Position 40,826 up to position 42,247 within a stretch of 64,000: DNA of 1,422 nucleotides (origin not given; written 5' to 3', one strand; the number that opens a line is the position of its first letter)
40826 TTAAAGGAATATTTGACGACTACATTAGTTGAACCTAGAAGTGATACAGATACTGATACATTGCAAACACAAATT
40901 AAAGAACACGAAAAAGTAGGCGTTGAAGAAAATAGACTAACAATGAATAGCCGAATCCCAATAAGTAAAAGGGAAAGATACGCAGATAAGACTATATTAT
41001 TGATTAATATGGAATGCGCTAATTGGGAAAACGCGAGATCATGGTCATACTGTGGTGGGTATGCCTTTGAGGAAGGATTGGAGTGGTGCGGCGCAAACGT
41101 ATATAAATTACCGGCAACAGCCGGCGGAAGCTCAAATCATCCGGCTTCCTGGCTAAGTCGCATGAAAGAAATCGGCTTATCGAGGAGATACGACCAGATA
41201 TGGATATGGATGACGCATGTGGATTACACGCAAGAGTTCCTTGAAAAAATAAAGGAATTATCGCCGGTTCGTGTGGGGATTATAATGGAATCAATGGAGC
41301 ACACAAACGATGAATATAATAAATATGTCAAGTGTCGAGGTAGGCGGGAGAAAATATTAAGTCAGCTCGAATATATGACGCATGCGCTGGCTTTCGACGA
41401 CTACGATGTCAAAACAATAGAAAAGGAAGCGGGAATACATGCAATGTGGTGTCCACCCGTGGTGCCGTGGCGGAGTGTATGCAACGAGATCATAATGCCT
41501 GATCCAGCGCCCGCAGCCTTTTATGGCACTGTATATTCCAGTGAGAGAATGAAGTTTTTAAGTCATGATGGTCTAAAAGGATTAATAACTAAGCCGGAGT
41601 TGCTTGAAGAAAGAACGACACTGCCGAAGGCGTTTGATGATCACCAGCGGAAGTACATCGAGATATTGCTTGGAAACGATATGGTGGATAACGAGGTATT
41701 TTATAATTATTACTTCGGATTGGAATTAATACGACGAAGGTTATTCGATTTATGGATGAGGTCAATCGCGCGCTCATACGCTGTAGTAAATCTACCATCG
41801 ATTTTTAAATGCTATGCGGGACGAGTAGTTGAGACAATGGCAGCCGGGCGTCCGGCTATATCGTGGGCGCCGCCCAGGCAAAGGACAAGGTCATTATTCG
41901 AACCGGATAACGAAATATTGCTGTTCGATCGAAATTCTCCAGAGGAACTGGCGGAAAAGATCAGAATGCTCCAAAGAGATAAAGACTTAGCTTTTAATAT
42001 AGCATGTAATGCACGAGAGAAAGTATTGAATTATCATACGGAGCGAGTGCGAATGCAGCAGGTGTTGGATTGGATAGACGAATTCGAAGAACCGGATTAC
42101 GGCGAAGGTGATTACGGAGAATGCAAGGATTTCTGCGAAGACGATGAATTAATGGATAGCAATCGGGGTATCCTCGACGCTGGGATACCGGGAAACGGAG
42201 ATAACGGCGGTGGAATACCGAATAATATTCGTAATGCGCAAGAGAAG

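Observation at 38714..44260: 1848-aa single polypeptide with three glycosyltransferase modules and TPR scaffolding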

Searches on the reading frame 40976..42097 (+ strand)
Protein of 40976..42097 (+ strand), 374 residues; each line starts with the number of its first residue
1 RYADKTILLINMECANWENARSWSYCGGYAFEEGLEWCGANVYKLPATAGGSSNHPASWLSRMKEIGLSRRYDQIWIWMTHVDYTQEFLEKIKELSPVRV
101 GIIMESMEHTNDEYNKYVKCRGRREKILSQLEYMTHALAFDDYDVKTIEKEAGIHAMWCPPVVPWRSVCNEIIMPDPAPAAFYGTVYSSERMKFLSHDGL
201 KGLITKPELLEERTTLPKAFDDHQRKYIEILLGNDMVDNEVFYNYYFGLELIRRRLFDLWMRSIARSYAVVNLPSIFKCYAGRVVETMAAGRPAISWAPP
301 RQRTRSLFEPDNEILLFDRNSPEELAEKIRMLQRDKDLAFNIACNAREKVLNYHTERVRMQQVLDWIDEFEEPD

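Call 32: search_solved_structures(query=A3, max_evalue=10, show_alignments=1)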
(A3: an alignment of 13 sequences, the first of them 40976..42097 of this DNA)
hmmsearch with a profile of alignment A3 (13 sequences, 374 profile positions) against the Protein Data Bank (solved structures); distinct sequences matched with E-value up to 10: 13.
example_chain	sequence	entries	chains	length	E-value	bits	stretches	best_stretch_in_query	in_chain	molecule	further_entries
6kih_A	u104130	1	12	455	0.0005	22.5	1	272-351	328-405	Tll1590 protein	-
4x7m_A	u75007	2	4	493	0.029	16.7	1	281-357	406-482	TarM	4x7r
7ec7_A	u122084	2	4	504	0.057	15.7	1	261-356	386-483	Glycosyl transferase, group 1 family protein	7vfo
7ec1_A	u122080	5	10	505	0.058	15.7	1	261-356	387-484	Glycosyl transferase, group 1 family protein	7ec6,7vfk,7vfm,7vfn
7ec3_A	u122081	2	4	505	0.058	15.7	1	261-356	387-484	Glycosyl transferase, group 1 family protein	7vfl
4x6l_A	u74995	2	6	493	0.066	15.5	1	281-357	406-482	TarM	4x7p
4wac_A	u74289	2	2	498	0.068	15.5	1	281-357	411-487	Glycosyl transferase, group 1 family protein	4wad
2otk_E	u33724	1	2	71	0.5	12.6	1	301-347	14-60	ZAb3 Affibody dimer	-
8dvw_A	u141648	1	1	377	0.62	12.3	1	264-352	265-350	N, N'-diacetylbacillosaminyl-diphospho-undecaprenol alpha-1,3-N-acetylgalactosaminyltransf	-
8dqd_A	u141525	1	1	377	0.63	12.3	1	264-352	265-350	N, N'-diacetylbacillosaminyl-diphospho-undecaprenol alpha-1,3-N-acetylgalactosaminyltransf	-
8dvz_A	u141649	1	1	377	0.68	12.2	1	264-352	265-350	N, N'-diacetylbacillosaminyl-diphospho-undecaprenol alpha-1,3-N-acetylgalactosaminyltransf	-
2x6q_A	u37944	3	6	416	0.71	12.1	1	275-367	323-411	TREHALOSE-SYNTHASE TRET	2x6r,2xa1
2xa2_A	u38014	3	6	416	0.94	11.7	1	275-367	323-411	TREHALOSE-SYNTHASE TRET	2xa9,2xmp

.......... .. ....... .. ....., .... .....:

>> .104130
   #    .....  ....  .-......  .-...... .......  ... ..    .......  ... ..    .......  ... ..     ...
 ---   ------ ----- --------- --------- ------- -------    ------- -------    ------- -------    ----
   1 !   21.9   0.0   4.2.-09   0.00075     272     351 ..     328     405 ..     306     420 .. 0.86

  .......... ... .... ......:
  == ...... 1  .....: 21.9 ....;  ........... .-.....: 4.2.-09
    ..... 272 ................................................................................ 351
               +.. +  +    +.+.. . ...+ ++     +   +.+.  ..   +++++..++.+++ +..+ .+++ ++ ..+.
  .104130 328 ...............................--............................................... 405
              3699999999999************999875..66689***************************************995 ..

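Call 38: find_homologous_proteins(query=A3, max_evalue=0.001)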
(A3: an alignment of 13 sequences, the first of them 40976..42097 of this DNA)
Query A3 (13 sequences) (374 aa, profile of the alignment): 109 proteins with E <= 0.001 among 5890 candidates.
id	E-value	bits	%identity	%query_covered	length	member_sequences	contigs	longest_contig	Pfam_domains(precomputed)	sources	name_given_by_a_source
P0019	4.0e-124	433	39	98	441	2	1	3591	PF00534.27,PF13524.13,PF13692.13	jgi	jgi:hypothetical protein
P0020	9.8e-123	428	40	99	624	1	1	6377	PF13847.13,PF13489.13,PF13649.13,PF13524.13,PF08241.19,PF08242.19,PF13692.13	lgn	-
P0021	4.1e-121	423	41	98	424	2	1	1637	PF00534.27,PF13524.13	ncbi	-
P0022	1.2e-119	418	39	98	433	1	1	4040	PF13524.13,PF13692.13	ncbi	ncbi:MAG: glycosyltransferase, partial [Nitrospirota bacterium]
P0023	7.5e-118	412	40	99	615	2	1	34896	PF13847.13,PF13489.13,PF13649.13,PF13524.13,PF08241.19,PF08242.19,PF13692.13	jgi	jgi:2-polyprenyl-3-methyl-5-hydroxy-6-metoxy-1,4-benzoquinol methylase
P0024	1.5e-117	411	40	99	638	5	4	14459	PF13847.13,PF13489.13,PF13649.13,PF13524.13,PF08241.19,PF08242.19,PF13692.13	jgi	jgi:2-polyprenyl-3-methyl-5-hydroxy-6-metoxy-1,4-benzoquinol methylase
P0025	6.8e-117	409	40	98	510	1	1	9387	PF13431.13,PF00534.27,PF13414.13,PF00515.35,PF13524.13,PF13181.13,PF07719.24,PF13692.13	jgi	-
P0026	2.2e-113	397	38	98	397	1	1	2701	PF13524.13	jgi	jgi:hypothetical protein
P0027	2.3e-107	378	36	98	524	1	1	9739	PF13524.13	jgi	jgi:Glycosyl transferases group 1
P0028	4.0e-107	377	39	99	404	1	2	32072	PF13524.13,PF13692.13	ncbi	-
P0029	2.9e-106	374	37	98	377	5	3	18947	PF13524.13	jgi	jgi:hypothetical protein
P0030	4.5e-106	373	39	97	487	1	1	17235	PF13524.13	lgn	-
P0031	1.4e-105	372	37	98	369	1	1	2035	PF00534.27,PF13524.13,PF13692.13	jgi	jgi:hypothetical protein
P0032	3.7e-103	364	36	98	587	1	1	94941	PF13847.13,PF13489.13,PF00534.27,PF13649.13,PF13524.13,PF08241.19,PF08242.19,PF13692.13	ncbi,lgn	ncbi:MAG: methyltransferase domain-containing protein [Bacteroidales bacterium]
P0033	5.1e-102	360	35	99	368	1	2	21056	PF00534.27,PF13524.13,PF13692.13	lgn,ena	-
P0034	4.5e-101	357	36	98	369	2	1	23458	PF00534.27,PF13524.13,PF13692.13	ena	-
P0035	4.0e-100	354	36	99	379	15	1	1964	PF00534.27,PF13524.13,PF13692.13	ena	-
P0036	5.5e-100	353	35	97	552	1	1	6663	PF13524.13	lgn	-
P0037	1.8e-99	351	36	98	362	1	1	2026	PF13524.13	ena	-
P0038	4.7e-98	347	37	99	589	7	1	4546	PF13489.13,PF13649.13,PF13524.13,PF08241.19,PF08242.19,PF05401.17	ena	-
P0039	1.0e-97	346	38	98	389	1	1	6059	PF13524.13,PF13692.13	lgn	-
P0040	1.5e-97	345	37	98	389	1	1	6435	PF13524.13,PF13692.13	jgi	jgi:glycosyltransferase involved in cell wall biosynthesis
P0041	1.4e-96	342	34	98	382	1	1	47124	PF13524.13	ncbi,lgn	-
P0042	1.3e-95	339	37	99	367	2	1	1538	PF13524.13,PF13692.13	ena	-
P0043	1.9e-95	338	35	98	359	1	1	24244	PF13524.13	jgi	jgi:hypothetical protein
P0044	1.9e-95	338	35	98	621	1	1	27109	PF13847.13,PF13489.13,PF13649.13,PF13524.13,PF08241.19,PF08242.19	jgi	-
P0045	4.6e-95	337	34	99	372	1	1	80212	PF00534.27,PF13524.13,PF13692.13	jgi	jgi:glycosyltransferase involved in cell wall biosynthesis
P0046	3.2e-94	334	34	98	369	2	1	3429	PF13524.13,PF13692.13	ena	-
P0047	5.9e-94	333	34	98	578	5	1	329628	PF13524.13,PF13692.13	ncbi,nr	ncbi:MAG: glycosyltransferase family 1 protein [Nitrospira sp.]|nr:MAG: glycosyltransferase family 1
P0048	7.9e-94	333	35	99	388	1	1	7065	PF13524.13,PF13692.13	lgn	-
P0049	4.9e-92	327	37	98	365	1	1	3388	PF13524.13,PF13692.13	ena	-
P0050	1.1e-91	326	34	98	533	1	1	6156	PF14559.13,PF13524.13,PF13428.13,PF13692.13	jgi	jgi:glycosyltransferase involved in cell wall biosynthesis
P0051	1.6e-91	325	37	100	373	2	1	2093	PF13524.13,PF13692.13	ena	-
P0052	1.8e-91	325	35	98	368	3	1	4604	PF13524.13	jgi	jgi:hypothetical protein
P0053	3.4e-91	324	38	98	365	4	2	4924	PF13524.13,PF13692.13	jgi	jgi:hypothetical protein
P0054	5.6e-91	324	37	98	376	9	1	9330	PF13524.13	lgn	-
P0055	5.1e-90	320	34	99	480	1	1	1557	PF13524.13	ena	-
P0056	1.1e-89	319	36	98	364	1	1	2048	PF13524.13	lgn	-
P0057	1.3e-89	319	35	99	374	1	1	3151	PF13524.13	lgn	-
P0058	2.0e-89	318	35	97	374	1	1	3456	PF13524.13,PF13692.13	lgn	-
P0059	2.2e-89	318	36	98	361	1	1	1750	PF13524.13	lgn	-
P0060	4.5e-89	317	34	98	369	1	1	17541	PF13524.13,PF13692.13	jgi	jgi:hypothetical protein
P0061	1.2e-88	316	38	98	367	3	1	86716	PF13524.13,PF13692.13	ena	-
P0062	1.9e-88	315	37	98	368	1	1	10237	PF13524.13,PF13692.13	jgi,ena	-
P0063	1.2e-87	313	32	100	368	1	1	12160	PF13524.13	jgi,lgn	-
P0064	2.2e-87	312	34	97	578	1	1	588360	PF13847.13,PF13489.13,PF13649.13,PF13524.13,PF08241.19,PF08242.19,PF05891.19,PF05401.17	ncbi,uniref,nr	ncbi:methyltransferase domain-containing protein [Alteromonas hispanica]|uniref:Methyltransferase do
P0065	7.0e-86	307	33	98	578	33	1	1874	PF13847.13,PF13489.13,PF13649.13,PF13524.13,PF08241.19,PF08242.19,PF05401.17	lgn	-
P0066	8.5e-86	307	33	98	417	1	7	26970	PF13524.13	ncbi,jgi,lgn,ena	jgi:hypothetical protein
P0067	3.5e-85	304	38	84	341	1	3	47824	PF00534.27,PF13524.13,PF13692.13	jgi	jgi:hypothetical protein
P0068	3.9e-85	304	35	98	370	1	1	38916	PF13524.13,PF13692.13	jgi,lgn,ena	-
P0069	6.3e-85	304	35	97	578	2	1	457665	PF13847.13,PF13489.13,PF02353.27,PF13649.13,PF13524.13,PF08241.19,PF08242.19,PF05401.17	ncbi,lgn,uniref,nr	ncbi:methyltransferase domain-containing protein [Pseudoalteromonas peptidolytica]|uniref:methyltran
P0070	1.8e-84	302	32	100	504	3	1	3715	PF00534.27,PF13524.13,PF13692.13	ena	-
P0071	4.4e-84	301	33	97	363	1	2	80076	PF13524.13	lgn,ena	-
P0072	5.1e-84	301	35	98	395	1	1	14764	PF13524.13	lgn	-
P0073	2.2e-82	295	33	98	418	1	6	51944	PF13524.13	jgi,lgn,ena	jgi:hypothetical protein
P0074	3.4e-82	295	31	100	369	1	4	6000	PF13524.13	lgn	-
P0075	5.2e-82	294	33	99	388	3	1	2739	PF13524.13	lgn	-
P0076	2.1e-81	292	38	97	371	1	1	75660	PF13524.13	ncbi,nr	ncbi:MAG: glycosyltransferase family 1 protein [Deltaproteobacteria bacterium]|nr:glycosyltransferas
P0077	5.6e-81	291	34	98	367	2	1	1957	PF13524.13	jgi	-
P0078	1.0e-80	290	34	98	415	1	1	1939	PF13524.13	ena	-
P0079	3.4e-79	285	34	98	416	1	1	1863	PF00534.27,PF13524.13,PF13692.13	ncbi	-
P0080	2.4e-78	282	34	97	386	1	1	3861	PF13524.13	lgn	-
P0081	1.1e-77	280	35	97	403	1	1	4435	PF13524.13,PF13692.13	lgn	-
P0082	7.0e-77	277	32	99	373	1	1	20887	PF13524.13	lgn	-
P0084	1.6e-75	273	33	99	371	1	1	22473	PF13524.13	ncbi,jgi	jgi:glycosyltransferase involved in cell wall biosynthesis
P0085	1.9e-73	266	31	98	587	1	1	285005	PF13524.13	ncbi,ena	-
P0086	2.0e-73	266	32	98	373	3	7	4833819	PF13524.13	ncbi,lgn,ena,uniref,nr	ncbi:glycosyltransferase family 1 protein [Sphaerotilus montanus]|uniref:Spore protein YkvP/CgeB gly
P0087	4.4e-72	261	35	97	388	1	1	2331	PF13524.13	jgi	jgi:glycosyltransferase involved in cell wall biosynthesis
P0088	4.1e-71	258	31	97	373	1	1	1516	PF00534.27,PF13524.13,PF13692.13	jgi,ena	-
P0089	8.6e-71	257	33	97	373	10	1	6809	PF00534.27,PF13524.13,PF13692.13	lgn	-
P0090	1.9e-70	256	32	96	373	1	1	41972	PF00534.27,PF13524.13,PF13692.13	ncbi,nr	ncbi:MAG: glycosyltransferase [Pseudomonadota bacterium]|nr:glycosyltransferase [Pseudomonadota bact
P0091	5.5e-70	254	33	96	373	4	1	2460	PF13524.13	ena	-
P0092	9.6e-70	254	33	96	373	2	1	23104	PF13524.13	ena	-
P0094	2.3e-69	252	33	98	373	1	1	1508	PF13524.13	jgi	-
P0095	2.6e-69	252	33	97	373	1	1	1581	PF13524.13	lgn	-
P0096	2.9e-69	252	30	98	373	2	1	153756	PF13524.13,PF13692.13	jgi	jgi:hypothetical protein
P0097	3.1e-69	252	32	98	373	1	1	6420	PF13524.13,PF13692.13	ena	-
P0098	4.4e-69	251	33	97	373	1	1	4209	PF13524.13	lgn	-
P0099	5.3e-69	251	33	96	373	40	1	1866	PF13524.13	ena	-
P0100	9.4e-69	250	35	97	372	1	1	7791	PF13524.13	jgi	-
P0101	1.4e-68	250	33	97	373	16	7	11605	PF13524.13,PF13692.13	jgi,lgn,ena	-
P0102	1.5e-68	250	31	97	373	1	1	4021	PF13524.13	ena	-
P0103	1.7e-68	250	32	98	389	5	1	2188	PF13524.13,PF13692.13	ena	-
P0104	2.2e-68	249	36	97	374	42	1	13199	PF13524.13,PF13692.13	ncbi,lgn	-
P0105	3.1e-68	249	31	96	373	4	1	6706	PF13524.13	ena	-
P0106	6.4e-68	248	34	97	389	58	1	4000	PF00534.27,PF13524.13,PF13692.13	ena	-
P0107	1.2e-67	247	32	98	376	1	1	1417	PF00534.27,PF13524.13,PF13692.13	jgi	jgi:glycosyltransferase involved in cell wall biosynthesis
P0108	1.4e-67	247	31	98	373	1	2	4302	PF13524.13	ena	-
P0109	1.6e-67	246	33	96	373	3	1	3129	PF13524.13,PF13692.13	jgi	jgi:glycosyltransferase involved in cell wall biosynthesis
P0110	1.7e-67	246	35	96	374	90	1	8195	PF13524.13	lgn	-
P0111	1.7e-67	246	32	96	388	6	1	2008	PF13524.13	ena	-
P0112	2.2e-67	246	32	97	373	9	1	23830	PF00534.27,PF13524.13,PF13692.13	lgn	-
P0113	9.5e-67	244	30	98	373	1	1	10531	PF13524.13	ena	-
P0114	1.2e-66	243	32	96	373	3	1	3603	PF13524.13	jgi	jgi:glycosyltransferase involved in cell wall biosynthesis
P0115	5.4e-66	241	32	97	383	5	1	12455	PF00534.27,PF13524.13,PF13692.13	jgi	jgi:glycosyltransferase involved in cell wall biosynthesis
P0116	5.7e-66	241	32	97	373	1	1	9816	PF13524.13,PF13692.13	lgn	-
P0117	8.2e-66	241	32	98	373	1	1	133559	PF13524.13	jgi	jgi:hypothetical protein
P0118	1.3e-64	237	31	97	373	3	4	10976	PF13524.13,PF13692.13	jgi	jgi:glycosyltransferase involved in cell wall biosynthesis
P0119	2.6e-64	236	32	97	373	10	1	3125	PF13524.13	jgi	jgi:glycosyltransferase involved in cell wall biosynthesis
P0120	6.2e-64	235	33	97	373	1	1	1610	PF13524.13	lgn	-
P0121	7.9e-64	234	32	98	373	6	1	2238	PF13524.13,PF13692.13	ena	-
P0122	6.6e-63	231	33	81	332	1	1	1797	PF00534.27,PF13524.13,PF13692.13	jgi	jgi:glycosyltransferase involved in cell wall biosynthesis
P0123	1.3e-62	230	30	98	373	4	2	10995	PF13524.13,PF13692.13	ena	-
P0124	1.5e-61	227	29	98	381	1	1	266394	PF13524.13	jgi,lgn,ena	-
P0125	1.2e-60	224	30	98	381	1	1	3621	PF13524.13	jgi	jgi:glycosyltransferase involved in cell wall biosynthesis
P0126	3.4e-51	193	29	97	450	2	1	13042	PF13524.13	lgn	-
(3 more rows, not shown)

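Call 39: find_encoding_contigs(protein=P0064, flank=10000, max_places=1)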
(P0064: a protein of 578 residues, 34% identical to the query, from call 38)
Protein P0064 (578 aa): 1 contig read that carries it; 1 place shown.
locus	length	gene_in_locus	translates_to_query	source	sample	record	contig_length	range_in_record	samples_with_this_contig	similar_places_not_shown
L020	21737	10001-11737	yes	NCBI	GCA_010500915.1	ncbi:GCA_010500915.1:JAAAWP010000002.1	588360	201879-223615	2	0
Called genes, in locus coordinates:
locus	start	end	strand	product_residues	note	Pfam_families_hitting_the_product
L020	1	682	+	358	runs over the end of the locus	PF04443:LuxE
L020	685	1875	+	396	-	PF05893:LuxC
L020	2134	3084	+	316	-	PF00676:E1_dh, PF02775:TPP_enzyme_C (weak)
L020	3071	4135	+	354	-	PF02779:Transket_pyr, PF02780:Transketolase_C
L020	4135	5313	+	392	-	PF00155:Aminotran_1_2 (weak), PF01041:DegT_DnrJ_EryC1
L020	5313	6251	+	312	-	PF01073:3Beta_HSD, PF01370:Epimerase, PF02719:Polysacc_synt_2 (weak), PF04321:RmlD_sub_bind, PF05368:NmrA (weak), PF16363:GDP_Man_Dehyd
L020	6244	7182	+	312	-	PF02719:Polysacc_synt_2 (faint), PF04321:RmlD_sub_bind, PF01370:Epimerase, PF16363:GDP_Man_Dehyd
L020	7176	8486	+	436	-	PF22674:C2185-like_N, PF13524:Glyco_trans_1_2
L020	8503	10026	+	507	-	PF00535:Glycos_transf_2, PF02709:Glyco_transf_7C (weak)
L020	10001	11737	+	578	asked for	PF05891:Methyltransf_PK (faint), PF13524:Glyco_trans_1_2, PF05401:NodS (weak), PF13489:Methyltransf_23, PF13847:Methyltransf_31, PF08241:Methyltransf_11, PF08242:Methyltransf_12, PF13649:Methyltransf_25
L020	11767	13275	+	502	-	PF02310:B12-binding, PF04055:Radical_SAM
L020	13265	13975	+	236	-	PF00483:NTP_transferase, PF12804:NTP_transf_3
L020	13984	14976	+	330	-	PF00288:GHMP_kinases_N, PF08544:GHMP_kinases_C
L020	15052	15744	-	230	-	PF02348:CTP_transf_3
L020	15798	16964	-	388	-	PF01041:DegT_DnrJ_EryC1, PF01212:Beta_elim_lyase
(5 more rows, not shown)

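Call 40: find_encoding_contigs(protein=P0086, flank=10000, max_places=1)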
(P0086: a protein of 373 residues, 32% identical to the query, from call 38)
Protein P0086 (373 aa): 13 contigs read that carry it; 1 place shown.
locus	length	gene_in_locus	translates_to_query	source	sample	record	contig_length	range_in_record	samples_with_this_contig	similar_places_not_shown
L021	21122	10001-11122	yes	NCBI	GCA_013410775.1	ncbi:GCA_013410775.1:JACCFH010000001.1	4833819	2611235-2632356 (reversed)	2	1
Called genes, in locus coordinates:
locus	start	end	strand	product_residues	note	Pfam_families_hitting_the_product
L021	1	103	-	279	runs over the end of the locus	PF00669:Flagellin_N, PF00700:Flagellin_C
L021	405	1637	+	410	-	-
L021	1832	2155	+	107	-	PF05247:FlhD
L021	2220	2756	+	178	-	PF05280:FlhC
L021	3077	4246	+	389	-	-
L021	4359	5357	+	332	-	PF00288:GHMP_kinases_N, PF08544:GHMP_kinases_C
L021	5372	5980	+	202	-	PF00676:E1_dh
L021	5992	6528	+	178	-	PF02779:Transket_pyr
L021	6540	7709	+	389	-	PF01041:DegT_DnrJ_EryC1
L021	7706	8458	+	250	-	PF00483:NTP_transferase, PF12804:NTP_transf_3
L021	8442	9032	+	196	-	PF13580:SIS_2, PF01380:SIS (faint)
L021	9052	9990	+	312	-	PF01073:3Beta_HSD (weak), PF01370:Epimerase, PF02719:Polysacc_synt_2 (weak), PF04321:RmlD_sub_bind, PF05368:NmrA (weak), PF16363:GDP_Man_Dehyd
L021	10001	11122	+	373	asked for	PF13524:Glyco_trans_1_2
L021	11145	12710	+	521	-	PF02310:B12-binding, PF04055:Radical_SAM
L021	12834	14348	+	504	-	PF13489:Methyltransf_23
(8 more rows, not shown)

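Call 44: predict_structure(alignment_id=A3)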
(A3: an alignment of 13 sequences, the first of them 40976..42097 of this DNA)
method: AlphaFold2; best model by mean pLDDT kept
length: 374 residues; sequences in the alignment: 13
mean_pLDDT: 91.1   pTM: 0.90
mean pLDDT of the five models: 91.1, 89.3, 87.8, 87.7, 85.1
residues with pLDDT >= 90: 266; 70-90: 97; 50-70: 11; < 50: 0
segments of 3 or more residues with pLDDT < 50: none
pLDDT, mean of each block of 10 residues (from residue 1): 89 82 66 92 87 91 77 94 93 95 89 84 92 96 94 94 92 96 84 93 94 94 94 90 91 90 95 89 93 96 93 97 98 98 98 93 93 79
secondary structure, 60 per line:
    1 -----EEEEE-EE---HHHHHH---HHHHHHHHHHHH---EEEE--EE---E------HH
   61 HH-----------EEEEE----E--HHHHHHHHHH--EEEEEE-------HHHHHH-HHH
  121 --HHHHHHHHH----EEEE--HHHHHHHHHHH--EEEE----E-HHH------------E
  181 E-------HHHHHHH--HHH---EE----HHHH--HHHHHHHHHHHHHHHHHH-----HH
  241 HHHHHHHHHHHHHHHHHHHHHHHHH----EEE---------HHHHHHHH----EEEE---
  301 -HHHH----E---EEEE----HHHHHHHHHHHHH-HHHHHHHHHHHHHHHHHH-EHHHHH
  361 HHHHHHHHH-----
elements in order: E6-10 H17-22 H26-37 E41-44 H59-62 E74-78 H86-95 E98-103 H111-116 H123-131 E136-139 H142-152 E155-158 H189-195 H210-213 H216-233 H239-265 E270-272 H282-289 E294-297 H302-305 E314-317 H322-334 H336-353 H356-369

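Call 49: fold_search(model_id=the predicted structure, library=pdb)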
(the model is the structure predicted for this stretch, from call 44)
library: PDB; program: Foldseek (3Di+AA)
matches with E <= 10: 989; with E <= 0.001: 229
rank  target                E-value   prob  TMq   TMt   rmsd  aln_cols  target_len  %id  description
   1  7vfl_A                5.4e-10  1.00  0.51  0.40  11.0       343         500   10  Crystal structure of SdgB (UDP, NAG, and O-glycosylated SD peptide-binding form) (released 2021-11-24)
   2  7vfo_A                5.4e-09  1.00  0.49  0.38  11.4       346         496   11  Crystal structure of SdgB (Phosphate-binding form) (released 2021-11-24)
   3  7qsg_A                5.4e-09  1.00  0.58  0.57  10.7       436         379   13  Methylmannose polysaccharide mannosyltransferase from M. hassiacum (released 2023-01-25)
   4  7ec1_A                7.2e-09  1.00  0.48  0.38  11.6       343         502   10  Crystal structure of SdgB (ligand-free form) (released 2021-03-24)
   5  7vfk_A                7.6e-09  1.00  0.48  0.38  11.8       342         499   11  Crystal structure of SdgB (ligand-free form) (released 2021-11-24)
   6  7vfk_B                9.7e-09  1.00  0.48  0.38  11.3       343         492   11  Crystal structure of SdgB (ligand-free form) (released 2021-11-24)
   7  3c4q_B                1.0e-08  1.00  0.58  0.55  10.7       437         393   12  Structure of the retaining glycosyltransferase MshA : The first step in mycothiol biosynthesis. Organism : Corynebacte (released 2008-04-01)
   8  6kih_B                1.2e-08  1.00  0.53  0.51  10.7       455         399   12  Sucrose-phosphate synthase (tll1590) from Thermosynechococcus elongatus (released 2020-05-27)
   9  4xsu_B                1.3e-08  1.00  0.50  0.51  12.1       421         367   13  Crystal structure of Anabaena Alr3699/HepE in complex with UDP and glucose (released 2016-01-13)
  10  2gej                  1.4e-08  1.00  0.57  0.59  10.2       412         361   14  Crystal Structure of phosphatidylinositol mannosyltransferase (PimA) from Mycobacterium smegmatis in complex with GDP-Ma (released 2007-04-03)
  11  7vfn_C                1.9e-08  1.00  0.48  0.38  11.6       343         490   11  Crystal structure of SdgB (SD peptide-binding form) (released 2021-11-24)
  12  2xmp_A                2.0e-08  1.00  0.55  0.51  10.9       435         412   12  Crystal structure of trehalose synthase TreT mutant E326A from P. horishiki in complex with UDP (released 2010-10-13)
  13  6tvp_B                2.2e-08  1.00  0.57  0.55  11.9       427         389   11  Structure of Mycobacterium smegmatis alpha-maltose-1-phosphate synthase GlgM (released 2020-04-22)
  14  2x6q_B                3.1e-08  1.00  0.56  0.52  10.5       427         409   12  Crystal structure of trehalose synthase TreT from P.horikoshi (released 2010-10-13)
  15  7ec1_B                3.1e-08  1.00  0.48  0.37  11.6       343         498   11  Crystal structure of SdgB (ligand-free form) (released 2021-03-24)
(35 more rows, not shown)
